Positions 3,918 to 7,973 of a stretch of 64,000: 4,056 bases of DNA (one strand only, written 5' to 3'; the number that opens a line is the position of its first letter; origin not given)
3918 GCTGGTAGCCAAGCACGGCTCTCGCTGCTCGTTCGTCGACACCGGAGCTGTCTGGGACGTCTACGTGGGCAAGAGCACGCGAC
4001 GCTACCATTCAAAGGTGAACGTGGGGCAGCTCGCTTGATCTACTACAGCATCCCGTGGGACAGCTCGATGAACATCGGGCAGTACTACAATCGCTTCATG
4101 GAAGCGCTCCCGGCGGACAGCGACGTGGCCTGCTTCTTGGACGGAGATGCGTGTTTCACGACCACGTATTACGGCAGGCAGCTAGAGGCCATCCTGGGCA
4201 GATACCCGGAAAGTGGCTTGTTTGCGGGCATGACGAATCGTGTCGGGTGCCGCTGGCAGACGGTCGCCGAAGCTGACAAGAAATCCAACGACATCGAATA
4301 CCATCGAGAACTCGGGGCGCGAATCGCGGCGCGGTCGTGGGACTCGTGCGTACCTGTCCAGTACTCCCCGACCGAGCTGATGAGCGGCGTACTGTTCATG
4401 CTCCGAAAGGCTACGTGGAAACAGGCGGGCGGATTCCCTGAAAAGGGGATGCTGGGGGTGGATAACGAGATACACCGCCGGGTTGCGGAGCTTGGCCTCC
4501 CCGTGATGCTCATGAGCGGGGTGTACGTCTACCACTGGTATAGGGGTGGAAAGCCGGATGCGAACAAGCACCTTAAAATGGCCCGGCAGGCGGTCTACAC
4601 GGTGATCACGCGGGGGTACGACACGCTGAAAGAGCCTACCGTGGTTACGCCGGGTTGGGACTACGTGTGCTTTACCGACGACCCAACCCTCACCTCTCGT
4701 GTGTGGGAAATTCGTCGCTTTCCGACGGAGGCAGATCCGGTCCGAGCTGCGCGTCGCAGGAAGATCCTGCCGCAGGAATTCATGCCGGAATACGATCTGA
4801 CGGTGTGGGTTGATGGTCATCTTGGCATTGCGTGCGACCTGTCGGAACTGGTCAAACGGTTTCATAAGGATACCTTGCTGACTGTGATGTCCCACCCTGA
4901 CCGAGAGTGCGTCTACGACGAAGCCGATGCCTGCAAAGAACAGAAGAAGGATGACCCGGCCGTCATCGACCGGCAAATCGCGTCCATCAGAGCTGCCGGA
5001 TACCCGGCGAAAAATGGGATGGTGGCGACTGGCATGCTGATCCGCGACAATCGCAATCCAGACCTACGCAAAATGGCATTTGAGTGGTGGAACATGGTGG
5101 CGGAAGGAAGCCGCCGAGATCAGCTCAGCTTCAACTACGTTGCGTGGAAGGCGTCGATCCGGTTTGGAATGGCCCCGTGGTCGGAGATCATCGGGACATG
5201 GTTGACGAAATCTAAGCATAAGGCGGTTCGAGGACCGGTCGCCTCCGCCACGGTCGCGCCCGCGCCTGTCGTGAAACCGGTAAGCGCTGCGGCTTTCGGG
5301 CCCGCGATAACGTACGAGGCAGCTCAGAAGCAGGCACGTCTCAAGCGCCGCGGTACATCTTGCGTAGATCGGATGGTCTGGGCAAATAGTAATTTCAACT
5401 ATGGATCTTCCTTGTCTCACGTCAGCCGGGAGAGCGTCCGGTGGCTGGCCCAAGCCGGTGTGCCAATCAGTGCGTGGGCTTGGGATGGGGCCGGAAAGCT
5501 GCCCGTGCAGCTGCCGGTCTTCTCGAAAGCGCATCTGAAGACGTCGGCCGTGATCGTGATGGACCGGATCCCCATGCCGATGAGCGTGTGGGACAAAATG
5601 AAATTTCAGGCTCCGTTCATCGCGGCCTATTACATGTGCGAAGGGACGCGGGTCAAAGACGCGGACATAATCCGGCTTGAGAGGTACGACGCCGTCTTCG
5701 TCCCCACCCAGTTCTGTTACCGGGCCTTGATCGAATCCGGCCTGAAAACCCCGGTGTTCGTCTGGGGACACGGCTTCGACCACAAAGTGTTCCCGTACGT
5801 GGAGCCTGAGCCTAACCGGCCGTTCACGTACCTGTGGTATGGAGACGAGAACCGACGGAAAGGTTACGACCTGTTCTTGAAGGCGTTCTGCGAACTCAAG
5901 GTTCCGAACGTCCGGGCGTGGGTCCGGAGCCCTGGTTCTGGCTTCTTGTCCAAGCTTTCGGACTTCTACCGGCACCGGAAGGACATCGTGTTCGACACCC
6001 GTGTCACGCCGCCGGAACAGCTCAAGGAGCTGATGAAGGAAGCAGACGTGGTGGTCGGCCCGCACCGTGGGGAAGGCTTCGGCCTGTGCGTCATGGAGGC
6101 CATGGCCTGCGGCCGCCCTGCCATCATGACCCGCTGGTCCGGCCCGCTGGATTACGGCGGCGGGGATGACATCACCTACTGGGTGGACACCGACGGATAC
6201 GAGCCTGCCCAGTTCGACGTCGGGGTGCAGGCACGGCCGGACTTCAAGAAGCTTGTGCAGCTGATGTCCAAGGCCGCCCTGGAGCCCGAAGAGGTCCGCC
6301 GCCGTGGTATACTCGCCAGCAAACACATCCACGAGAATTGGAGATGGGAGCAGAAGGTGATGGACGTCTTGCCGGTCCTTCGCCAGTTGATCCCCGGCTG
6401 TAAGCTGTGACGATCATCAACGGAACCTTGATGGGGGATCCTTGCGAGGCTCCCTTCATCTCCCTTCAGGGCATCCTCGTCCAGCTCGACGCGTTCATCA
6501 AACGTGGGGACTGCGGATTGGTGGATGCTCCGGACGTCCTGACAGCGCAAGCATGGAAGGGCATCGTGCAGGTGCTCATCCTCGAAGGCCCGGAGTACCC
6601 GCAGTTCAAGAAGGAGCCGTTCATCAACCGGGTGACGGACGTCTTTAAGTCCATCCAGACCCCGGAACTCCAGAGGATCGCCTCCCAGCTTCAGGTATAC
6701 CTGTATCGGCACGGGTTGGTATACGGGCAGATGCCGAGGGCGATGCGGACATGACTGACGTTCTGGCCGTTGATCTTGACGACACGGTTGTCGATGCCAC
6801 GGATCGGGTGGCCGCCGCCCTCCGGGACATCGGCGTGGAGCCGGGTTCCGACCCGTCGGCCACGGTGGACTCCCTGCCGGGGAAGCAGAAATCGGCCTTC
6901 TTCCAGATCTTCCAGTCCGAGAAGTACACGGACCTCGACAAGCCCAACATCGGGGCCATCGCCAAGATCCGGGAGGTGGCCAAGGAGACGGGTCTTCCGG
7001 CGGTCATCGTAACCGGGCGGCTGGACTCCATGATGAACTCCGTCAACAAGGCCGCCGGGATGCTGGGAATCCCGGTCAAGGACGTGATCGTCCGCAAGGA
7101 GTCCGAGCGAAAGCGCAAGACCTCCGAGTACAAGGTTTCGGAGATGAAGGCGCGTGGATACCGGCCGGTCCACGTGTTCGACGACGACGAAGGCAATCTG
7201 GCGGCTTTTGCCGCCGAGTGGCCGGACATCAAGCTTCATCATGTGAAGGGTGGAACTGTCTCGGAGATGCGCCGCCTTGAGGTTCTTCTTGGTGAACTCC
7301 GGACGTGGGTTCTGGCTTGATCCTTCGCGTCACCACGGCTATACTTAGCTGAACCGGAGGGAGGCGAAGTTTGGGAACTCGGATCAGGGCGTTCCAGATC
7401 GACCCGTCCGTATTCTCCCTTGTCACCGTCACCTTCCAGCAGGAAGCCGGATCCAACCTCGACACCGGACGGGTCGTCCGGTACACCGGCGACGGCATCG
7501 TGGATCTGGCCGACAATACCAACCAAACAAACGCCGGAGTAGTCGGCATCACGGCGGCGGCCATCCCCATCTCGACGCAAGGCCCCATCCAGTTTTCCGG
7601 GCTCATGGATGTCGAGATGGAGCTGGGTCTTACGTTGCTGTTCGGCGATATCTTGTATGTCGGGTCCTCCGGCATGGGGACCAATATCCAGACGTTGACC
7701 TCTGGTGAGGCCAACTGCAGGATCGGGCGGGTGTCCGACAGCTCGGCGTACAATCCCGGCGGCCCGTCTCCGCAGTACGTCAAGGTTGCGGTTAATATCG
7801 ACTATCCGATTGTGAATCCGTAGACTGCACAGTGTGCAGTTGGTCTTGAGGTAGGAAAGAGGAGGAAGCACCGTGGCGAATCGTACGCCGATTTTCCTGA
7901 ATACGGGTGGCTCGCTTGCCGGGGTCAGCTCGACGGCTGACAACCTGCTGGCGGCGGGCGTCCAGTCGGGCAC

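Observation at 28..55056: Genome-wide network of a 17-bp palindromic operator (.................)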

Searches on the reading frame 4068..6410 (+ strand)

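Call 21: search_protein_families(library=phrogs, proteins=[window:4068-6410:+], max_evalue=0.001)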
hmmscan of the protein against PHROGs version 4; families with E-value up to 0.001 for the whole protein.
window:4068-6410:+ (780 aa): 4 families
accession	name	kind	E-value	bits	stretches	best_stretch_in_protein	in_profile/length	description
phrog_2170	-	moron, auxiliary metabolic gene and host takeover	2.1e-33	116.9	1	436-772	4-370/374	glycosyltransferase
phrog_26101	-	moron, auxiliary metabolic gene and host takeover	1.3e-32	114.5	2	173-368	4-195/407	glycosyltransferase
phrog_14179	-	moron, auxiliary metabolic gene and host takeover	4.2e-15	56.9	1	2-170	12-175/187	glycosyltransferase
phrog_4356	-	moron, auxiliary metabolic gene and host takeover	1.1e-06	29.1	1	536-692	83-227/307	glycosyltransferase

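Call 22: search_protein_families(library=pfam, proteins=[window:4068-6410:+], max_evalue=0.01)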
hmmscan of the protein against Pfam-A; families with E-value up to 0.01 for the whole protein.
window:4068-6410:+ (780 aa): 6 families
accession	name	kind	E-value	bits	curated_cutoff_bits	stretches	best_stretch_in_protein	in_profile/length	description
PF13692.12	Glyco_trans_1_4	-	3.8e-15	56.8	27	1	589-694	5-112/142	Glycosyl transferases group 1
PF00534.26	Glycos_transf_1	-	7.5e-15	55.3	26.4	1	581-696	11-130/172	Glycosyl transferases group 1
PF04765.19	TOD1_MUCI70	-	2.6e-13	50.4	21.4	1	223-363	141-290/314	TOD1/MUCI70, glycosyltransferase-like domain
PF20706.3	GT4-conflict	-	1.3e-08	34.7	26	1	565-694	176-317/385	Family 4 Glycosyltransferase in conflict systems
PF13524.12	Glyco_trans_1_2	-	0.0036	17.7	25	0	646-692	34-84/144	Glycosyl transferase-like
PF13641.12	Glyco_tranf_2_3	-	0.0092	16.4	27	0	102-157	156-212/230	Glycosyltransferase like family 2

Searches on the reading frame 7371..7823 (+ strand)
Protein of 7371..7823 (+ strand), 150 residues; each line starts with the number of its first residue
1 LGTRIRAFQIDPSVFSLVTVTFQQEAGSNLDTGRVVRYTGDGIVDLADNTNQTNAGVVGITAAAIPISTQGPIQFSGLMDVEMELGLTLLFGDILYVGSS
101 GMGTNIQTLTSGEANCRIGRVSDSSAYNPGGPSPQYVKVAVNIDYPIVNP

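Call 22: search_protein_families(library=pfam, proteins=[window:7371-7823:+], max_evalue=0.01)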
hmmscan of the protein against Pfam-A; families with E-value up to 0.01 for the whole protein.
window:7371-7823:+ (150 aa): 1 family
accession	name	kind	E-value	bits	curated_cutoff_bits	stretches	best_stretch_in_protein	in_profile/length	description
PF09956.15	Phage_cement_2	-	0.0049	17.7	24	1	20-125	7-92/103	Phage cement protein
